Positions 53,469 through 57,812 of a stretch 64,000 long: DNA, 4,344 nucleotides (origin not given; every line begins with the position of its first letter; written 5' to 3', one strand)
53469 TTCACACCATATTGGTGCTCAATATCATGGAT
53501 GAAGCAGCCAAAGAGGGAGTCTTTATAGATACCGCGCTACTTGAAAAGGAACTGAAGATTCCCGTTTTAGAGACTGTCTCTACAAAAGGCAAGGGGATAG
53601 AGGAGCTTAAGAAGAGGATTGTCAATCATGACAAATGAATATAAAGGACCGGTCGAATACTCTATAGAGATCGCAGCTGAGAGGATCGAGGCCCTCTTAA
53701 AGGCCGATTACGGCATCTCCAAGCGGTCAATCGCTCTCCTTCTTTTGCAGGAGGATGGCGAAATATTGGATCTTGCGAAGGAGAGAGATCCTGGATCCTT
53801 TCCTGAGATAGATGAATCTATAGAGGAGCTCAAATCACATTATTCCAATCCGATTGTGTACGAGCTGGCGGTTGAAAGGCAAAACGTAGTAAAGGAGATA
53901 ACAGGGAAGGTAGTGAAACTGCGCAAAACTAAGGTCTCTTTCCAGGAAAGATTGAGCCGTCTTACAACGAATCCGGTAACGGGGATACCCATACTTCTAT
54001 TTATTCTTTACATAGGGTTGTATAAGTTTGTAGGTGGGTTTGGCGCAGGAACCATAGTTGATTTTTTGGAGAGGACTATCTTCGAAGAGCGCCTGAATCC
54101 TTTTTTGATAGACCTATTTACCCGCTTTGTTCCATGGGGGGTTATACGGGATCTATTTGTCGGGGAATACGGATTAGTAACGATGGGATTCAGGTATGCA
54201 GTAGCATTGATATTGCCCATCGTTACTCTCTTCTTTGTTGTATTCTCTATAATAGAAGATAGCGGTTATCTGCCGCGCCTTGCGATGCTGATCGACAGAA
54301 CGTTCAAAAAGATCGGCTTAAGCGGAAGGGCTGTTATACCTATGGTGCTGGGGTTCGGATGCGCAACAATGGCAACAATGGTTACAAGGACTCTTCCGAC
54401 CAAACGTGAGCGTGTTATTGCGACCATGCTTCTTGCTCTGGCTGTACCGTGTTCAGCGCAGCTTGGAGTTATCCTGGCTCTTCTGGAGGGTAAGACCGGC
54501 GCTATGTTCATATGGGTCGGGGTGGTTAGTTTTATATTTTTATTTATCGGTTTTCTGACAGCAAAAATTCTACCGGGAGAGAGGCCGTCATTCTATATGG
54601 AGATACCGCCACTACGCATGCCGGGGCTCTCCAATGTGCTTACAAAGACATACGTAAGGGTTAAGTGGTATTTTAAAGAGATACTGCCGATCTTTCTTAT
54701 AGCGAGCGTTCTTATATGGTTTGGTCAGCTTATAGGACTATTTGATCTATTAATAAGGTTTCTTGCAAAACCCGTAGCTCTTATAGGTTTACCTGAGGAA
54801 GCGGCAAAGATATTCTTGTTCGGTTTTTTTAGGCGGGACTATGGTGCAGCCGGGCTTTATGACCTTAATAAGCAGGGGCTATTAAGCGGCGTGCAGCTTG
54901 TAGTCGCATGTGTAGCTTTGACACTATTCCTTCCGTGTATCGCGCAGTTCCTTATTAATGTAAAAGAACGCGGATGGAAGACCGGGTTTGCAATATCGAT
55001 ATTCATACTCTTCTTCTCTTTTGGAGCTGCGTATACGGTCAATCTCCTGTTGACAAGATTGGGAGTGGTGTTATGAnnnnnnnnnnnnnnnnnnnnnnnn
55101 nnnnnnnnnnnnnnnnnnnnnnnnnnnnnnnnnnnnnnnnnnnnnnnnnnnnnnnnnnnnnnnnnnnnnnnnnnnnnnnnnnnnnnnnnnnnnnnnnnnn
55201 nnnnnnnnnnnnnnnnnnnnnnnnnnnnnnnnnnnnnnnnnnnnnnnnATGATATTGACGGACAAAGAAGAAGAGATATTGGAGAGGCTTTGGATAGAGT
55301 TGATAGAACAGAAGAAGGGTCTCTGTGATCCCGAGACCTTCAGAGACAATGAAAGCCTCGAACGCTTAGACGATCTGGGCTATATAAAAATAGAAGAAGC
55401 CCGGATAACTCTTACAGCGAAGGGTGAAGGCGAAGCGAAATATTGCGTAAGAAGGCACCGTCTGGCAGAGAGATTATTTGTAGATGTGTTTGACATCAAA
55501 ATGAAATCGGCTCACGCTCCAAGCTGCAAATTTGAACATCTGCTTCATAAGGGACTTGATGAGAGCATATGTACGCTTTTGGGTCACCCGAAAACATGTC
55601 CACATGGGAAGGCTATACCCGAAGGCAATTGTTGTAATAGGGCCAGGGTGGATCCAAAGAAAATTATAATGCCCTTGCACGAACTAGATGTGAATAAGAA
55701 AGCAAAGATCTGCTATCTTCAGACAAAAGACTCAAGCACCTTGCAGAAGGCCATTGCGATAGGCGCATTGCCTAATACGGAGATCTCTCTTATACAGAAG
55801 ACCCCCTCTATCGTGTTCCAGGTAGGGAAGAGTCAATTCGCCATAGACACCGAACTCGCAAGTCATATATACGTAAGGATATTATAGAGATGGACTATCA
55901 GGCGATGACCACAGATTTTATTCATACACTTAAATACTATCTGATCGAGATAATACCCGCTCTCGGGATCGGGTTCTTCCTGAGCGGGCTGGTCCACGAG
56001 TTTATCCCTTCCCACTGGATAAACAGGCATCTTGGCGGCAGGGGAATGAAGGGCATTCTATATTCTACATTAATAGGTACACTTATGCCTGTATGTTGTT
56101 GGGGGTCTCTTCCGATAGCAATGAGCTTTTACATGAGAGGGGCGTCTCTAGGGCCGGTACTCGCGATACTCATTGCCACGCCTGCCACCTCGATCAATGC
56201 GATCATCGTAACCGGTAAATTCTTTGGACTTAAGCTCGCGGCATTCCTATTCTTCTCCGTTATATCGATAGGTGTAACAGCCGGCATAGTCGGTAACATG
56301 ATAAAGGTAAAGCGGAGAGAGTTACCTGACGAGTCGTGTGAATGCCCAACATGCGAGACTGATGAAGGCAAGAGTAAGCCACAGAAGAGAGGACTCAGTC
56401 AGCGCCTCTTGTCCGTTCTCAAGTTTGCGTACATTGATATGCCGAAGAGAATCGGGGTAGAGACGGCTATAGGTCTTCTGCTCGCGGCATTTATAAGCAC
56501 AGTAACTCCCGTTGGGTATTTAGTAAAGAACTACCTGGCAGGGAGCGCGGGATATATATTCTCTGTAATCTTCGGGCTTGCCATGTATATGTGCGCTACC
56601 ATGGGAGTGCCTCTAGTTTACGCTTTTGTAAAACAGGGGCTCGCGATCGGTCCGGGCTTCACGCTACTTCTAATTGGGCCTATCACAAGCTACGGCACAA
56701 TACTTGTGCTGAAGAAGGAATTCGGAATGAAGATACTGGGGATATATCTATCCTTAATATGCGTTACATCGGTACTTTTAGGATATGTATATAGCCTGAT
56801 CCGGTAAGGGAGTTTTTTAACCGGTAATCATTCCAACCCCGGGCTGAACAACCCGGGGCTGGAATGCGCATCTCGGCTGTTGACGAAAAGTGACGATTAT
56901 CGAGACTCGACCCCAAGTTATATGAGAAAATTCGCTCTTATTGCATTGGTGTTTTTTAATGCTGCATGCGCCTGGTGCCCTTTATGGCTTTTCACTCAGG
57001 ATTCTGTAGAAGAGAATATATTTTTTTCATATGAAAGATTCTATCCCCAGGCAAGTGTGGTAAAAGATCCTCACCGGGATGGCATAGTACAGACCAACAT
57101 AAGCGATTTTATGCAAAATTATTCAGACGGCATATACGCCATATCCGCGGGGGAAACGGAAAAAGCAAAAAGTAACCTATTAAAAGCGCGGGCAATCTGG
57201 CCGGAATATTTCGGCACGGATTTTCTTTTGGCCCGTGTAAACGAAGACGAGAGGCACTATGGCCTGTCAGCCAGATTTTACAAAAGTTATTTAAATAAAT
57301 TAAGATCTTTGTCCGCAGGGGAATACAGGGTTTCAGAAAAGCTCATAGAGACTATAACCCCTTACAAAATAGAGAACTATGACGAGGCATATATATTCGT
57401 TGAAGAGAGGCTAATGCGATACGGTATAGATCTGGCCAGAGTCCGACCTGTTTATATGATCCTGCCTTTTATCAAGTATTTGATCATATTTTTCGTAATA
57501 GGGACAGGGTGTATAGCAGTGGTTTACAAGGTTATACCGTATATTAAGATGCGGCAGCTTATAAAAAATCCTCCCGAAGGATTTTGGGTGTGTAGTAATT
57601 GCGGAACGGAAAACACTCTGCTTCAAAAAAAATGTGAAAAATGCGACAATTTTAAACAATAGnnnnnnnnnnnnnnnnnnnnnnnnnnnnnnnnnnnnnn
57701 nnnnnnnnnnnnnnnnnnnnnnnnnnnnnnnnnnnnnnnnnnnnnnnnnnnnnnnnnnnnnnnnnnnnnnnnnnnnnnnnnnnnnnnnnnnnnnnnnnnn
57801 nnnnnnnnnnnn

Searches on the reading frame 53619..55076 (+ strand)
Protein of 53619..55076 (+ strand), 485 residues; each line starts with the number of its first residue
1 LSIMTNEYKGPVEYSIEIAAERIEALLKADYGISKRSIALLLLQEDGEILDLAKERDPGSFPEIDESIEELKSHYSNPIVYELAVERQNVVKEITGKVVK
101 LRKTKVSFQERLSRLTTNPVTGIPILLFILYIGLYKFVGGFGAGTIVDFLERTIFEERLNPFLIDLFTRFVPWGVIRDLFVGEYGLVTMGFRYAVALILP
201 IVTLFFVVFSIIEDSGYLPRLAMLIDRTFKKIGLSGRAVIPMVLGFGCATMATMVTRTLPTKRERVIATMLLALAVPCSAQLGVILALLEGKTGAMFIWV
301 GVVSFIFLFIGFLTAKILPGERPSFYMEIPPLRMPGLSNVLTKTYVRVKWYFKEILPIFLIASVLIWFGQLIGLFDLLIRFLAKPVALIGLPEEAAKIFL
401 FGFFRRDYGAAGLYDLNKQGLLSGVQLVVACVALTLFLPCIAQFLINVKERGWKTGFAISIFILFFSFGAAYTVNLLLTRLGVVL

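Call 8: search_protein_families(library=pfam, proteins=[window:53619-55076:+])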
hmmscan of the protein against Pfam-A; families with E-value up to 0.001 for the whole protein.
window:53619-55076:+ (485 aa): 3 families
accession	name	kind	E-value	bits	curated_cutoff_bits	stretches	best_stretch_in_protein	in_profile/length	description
PF07670.19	Gate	-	5e-31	107.7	29.6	2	198-289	4-101/104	Nucleoside recognition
PF07664.17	FeoB_C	-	3.3e-12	46.4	26.6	1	296-347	1-54/54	Ferrous iron transport protein B C terminus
PF17910.6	FeoB_Cyto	-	2.2e-10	41.3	23.4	1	15-100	4-90/90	FeoB cytosolic helical domain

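Call 10: search_protein_families(library=ncbifam, proteins=[window:53619-55076:+])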
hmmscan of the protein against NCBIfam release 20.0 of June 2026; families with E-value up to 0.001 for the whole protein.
window:53619-55076:+ (485 aa): 3 families
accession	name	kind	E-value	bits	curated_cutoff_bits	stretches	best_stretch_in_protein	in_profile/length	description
TIGR00437.1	feoB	equivalog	1.2e-67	229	315.65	1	94-449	235-593/594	ferrous iron transport protein B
NF007105.0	PRK09554.1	equivalog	1.8e-31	109.1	683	1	12-366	175-526/772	Fe(2+) transporter permease subunit FeoB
NF007811.0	PRK10519.1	equivalog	2.5e-09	36.8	111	1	353-437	28-112/155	hypothetical protein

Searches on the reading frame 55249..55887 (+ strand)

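Call 8: search_protein_families(library=pfam, proteins=[window:55249-55887:+])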
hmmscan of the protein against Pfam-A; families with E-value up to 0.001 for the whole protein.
window:55249-55887:+ (212 aa): 2 families
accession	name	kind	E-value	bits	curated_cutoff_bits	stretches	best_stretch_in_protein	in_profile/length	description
PF02742.21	Fe_dep_repr_C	-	2.2e-22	79.3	27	1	56-125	1-70/70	Iron dependent repressor, metal binding and dimerisation domain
PF04023.20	FeoA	-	2.4e-13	50.4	23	1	141-210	1-73/74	FeoA domain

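Call 10: search_protein_families(library=ncbifam, proteins=[window:55249-55887:+])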
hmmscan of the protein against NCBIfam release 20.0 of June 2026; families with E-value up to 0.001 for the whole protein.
window:55249-55887:+ (212 aa): 2 families
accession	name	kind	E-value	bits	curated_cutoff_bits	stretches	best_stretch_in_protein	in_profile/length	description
NF053665.1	TransRegDtxRActin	equivalog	1.6e-19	70.3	290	1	38-209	46-230/233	iron-dependent transcriptional repressor DtxR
NF047407.1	TransRegMntRTherm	equivalog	4.8e-15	55.8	350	1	35-210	51-224/227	manganese-dependent transcriptional regulator MntR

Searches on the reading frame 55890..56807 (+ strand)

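Call 8: search_protein_families(library=pfam, proteins=[window:55890-56807:+])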
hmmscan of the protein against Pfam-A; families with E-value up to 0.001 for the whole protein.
window:55890-56807:+ (305 aa): 1 family
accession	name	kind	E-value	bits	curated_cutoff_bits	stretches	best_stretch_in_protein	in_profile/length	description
PF03773.19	ArsP_1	-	3.8e-39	135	32.3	1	10-302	5-293/294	Predicted permease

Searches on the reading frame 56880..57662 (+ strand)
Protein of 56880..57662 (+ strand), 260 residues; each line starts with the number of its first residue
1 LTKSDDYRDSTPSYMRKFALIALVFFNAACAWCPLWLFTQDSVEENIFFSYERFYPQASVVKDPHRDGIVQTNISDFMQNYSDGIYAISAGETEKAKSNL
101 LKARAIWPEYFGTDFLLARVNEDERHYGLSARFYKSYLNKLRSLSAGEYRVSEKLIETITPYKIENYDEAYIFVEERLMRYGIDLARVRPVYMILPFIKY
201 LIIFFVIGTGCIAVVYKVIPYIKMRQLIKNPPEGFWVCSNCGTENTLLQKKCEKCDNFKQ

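Call 8: search_protein_families(library=pfam, proteins=[window:56880-57662:+])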
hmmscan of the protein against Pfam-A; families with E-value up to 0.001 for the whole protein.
window:56880-57662:+ (260 aa): 1 family
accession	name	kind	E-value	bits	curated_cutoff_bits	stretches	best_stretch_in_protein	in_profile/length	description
PF00641.23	Zn_ribbon_RanBP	-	0.00024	20.7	27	1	232-257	1-26/30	Zn-finger in Ran binding protein and others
